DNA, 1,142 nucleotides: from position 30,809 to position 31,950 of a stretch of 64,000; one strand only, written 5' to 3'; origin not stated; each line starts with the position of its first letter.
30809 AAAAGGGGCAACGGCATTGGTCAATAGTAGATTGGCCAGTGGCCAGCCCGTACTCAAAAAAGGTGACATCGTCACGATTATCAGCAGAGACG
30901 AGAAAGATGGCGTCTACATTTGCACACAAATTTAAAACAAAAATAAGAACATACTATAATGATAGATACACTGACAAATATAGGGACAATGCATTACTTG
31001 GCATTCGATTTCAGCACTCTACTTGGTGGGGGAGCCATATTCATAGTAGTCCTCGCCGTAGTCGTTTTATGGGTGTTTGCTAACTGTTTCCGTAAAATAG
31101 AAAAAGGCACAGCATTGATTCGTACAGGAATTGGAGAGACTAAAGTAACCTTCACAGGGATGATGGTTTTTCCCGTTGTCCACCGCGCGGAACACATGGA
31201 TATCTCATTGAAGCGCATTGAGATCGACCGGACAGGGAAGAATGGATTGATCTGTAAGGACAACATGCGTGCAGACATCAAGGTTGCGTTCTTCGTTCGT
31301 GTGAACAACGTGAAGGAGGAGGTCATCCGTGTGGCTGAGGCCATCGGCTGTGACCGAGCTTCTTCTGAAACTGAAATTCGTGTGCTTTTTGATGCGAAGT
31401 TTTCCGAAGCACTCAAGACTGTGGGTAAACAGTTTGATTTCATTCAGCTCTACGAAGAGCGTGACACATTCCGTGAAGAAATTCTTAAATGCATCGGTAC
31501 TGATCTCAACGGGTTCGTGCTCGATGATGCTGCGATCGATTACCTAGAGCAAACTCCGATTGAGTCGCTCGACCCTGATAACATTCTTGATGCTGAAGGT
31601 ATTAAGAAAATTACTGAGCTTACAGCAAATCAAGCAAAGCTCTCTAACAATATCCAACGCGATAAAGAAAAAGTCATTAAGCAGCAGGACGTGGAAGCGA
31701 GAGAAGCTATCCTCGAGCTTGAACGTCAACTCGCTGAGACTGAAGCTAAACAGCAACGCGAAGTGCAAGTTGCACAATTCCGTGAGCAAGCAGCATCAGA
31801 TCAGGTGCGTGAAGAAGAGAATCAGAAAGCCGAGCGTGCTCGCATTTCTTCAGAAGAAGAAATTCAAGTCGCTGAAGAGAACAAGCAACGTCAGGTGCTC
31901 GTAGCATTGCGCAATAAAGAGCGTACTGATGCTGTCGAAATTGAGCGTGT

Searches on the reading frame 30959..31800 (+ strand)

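Call 46: search_protein_families(library=pfam, proteins=[window:30959-31800:+], max_evalue=10)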
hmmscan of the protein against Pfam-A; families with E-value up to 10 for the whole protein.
window:30959-31800:+ (280 aa): 1 family
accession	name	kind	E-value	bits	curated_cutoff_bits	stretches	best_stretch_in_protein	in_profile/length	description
PF01145.31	Band_7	-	2.1e-06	28.3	23.6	1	46-187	2-134/176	SPFH domain / Band 7 family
